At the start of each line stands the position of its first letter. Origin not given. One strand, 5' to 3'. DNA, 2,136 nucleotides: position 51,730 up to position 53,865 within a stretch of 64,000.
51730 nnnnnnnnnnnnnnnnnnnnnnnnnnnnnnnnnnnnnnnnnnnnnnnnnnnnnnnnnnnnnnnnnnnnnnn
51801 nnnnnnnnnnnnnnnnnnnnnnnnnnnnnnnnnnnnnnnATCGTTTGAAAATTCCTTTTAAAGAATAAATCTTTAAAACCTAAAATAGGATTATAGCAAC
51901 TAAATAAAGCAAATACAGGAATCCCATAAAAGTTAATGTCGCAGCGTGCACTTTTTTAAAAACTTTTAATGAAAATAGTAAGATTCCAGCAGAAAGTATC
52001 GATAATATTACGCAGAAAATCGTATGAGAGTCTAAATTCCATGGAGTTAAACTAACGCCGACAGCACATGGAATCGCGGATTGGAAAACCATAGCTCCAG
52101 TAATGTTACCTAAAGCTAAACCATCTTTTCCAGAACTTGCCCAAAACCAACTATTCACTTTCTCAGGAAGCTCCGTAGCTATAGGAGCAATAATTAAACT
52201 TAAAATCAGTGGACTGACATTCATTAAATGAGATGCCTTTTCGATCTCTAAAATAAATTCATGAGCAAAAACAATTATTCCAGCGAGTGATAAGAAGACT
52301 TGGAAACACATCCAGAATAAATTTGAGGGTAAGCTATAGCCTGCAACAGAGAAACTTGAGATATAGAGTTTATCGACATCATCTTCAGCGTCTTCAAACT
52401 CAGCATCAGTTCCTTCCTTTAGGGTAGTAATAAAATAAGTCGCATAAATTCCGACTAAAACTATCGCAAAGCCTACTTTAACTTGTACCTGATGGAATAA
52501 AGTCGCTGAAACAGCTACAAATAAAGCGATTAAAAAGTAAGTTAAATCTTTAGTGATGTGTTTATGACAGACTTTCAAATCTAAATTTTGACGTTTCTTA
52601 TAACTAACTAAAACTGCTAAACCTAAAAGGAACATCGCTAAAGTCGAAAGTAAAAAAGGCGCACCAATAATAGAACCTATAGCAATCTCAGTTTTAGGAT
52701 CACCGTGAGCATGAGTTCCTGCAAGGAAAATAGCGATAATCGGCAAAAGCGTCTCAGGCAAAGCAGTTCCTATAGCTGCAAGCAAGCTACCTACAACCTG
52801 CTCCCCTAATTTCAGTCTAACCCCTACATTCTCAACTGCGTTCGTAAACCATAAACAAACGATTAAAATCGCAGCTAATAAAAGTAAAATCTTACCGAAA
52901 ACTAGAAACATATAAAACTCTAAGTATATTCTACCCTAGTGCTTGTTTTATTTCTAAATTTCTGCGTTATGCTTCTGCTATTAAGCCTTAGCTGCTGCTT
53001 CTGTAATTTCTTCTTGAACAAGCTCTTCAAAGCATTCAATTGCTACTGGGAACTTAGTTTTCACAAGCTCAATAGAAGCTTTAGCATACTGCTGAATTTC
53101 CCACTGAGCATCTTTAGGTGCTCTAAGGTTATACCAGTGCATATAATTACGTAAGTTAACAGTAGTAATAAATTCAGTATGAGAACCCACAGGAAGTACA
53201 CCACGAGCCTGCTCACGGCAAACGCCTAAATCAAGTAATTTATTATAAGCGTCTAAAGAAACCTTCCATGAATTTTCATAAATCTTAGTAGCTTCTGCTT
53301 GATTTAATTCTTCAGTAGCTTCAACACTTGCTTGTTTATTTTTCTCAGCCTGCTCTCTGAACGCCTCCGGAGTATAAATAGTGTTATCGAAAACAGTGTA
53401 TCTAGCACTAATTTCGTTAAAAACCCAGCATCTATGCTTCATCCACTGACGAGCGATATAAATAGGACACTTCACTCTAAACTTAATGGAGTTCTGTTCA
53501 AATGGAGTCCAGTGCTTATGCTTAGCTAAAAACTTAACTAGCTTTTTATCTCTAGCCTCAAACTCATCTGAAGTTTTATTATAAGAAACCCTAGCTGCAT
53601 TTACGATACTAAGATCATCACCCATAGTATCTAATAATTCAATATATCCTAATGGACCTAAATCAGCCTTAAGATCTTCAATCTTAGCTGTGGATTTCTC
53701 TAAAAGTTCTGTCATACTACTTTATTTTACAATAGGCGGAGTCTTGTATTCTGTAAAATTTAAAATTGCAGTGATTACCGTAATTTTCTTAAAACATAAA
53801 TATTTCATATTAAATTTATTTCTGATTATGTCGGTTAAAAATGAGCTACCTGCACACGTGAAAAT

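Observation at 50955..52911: Orphan F-type ATPase a-subunit homolog with His-rich periplasmic-loop insertion, co-located with a CaCA exchanger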

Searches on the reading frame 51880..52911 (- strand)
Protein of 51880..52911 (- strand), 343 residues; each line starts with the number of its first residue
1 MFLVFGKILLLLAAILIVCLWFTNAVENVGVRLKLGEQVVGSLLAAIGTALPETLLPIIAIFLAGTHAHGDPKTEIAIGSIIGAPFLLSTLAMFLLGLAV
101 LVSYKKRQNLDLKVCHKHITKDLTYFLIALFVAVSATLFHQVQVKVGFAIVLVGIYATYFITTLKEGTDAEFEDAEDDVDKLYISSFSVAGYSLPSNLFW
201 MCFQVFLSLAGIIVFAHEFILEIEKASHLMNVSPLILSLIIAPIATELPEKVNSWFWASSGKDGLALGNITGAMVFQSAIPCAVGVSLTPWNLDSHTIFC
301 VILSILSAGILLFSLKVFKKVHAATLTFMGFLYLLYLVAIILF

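Call 3: search_protein_families(library=pfam, proteins=[window:51880-52911:-], max_evalue=0.01)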
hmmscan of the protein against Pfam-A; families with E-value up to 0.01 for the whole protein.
window:51880-52911:- (343 aa): 1 family
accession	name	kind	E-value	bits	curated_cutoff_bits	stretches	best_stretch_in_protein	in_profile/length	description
PF01699.29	Na_Ca_ex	-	8.8e-25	87.9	24.9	2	8-162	6-148/151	Sodium/calcium exchanger protein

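Call 4: search_protein_families(library=ncbifam, proteins=[window:51880-52911:-], max_evalue=0.01)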
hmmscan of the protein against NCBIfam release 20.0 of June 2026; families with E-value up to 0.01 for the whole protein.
window:51880-52911:- (343 aa): 2 families
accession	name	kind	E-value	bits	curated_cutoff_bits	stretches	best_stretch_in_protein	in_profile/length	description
TIGR00367.1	TIGR00367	hypoth_equivalog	1e-17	64.2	179.65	1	3-335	3-307/312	calcium/sodium antiporter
NF008005.0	PRK10734.1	equivalog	1.3e-11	44.3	432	1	6-338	11-319/325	calcium/sodium antiporter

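Call 65: search_solved_structures(query=window:51880-52911:-, max_evalue=1, show_alignments=1)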
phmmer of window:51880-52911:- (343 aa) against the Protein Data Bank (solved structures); distinct sequences matched with E-value up to 1: 5.
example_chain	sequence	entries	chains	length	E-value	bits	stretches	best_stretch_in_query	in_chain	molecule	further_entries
5hwx_A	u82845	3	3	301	3.1e-07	33.4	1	6-340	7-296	sodium,calcium exchanger | Uncharacterized membrane protein MJ0091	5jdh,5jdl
5hwy_A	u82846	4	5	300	3.1e-07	33.3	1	6-340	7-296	Uncharacterized membrane protein MJ0091 | sodium,calcium exchanger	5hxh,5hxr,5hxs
5jdf_A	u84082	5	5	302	3.1e-07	33.3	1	6-340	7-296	Uncharacterized membrane protein MJ0091 | sodium-calcium exchanger NCX_Mj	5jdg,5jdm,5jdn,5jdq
3v5s_A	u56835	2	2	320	3.2e-07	33.3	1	6-340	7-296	Sodium/Calcium Exchanger | Uncharacterized membrane protein MJ0091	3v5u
5hxc_A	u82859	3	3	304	3.6e-07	33.1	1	6-340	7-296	sodium,calcium exchanger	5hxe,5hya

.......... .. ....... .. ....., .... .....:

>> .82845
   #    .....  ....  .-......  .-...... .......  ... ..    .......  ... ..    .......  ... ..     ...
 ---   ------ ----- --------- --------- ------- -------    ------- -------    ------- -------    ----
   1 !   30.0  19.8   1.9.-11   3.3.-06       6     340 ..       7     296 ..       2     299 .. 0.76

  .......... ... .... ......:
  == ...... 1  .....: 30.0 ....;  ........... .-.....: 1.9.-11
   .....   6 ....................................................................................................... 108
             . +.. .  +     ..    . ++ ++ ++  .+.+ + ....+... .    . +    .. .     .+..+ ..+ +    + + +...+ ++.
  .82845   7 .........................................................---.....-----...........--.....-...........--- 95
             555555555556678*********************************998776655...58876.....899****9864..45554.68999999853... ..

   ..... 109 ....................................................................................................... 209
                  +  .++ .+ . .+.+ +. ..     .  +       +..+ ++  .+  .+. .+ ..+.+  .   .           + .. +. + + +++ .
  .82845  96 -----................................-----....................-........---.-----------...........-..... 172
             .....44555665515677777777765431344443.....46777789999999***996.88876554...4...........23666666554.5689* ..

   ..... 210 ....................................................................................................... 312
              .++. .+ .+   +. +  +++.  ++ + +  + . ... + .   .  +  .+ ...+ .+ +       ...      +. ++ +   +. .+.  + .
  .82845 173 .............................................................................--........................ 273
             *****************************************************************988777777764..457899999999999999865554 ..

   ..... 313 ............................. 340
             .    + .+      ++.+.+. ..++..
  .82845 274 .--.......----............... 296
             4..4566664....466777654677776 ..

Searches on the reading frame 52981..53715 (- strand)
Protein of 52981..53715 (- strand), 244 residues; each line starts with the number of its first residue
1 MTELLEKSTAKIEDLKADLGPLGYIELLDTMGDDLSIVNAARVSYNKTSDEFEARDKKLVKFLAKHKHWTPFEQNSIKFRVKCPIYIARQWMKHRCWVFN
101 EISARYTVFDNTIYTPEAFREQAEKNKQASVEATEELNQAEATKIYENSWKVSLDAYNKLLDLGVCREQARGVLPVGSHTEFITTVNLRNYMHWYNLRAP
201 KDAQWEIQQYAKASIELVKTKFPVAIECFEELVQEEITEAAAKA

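Call 3: search_protein_families(library=pfam, proteins=[window:52981-53715:-], max_evalue=0.01)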
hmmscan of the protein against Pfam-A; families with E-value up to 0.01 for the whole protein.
window:52981-53715:- (244 aa): 1 family
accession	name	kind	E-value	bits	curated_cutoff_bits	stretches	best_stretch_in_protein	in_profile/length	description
PF02511.20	Thy1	-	1.2e-52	179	24.8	1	26-224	1-191/191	Thymidylate synthase complementing protein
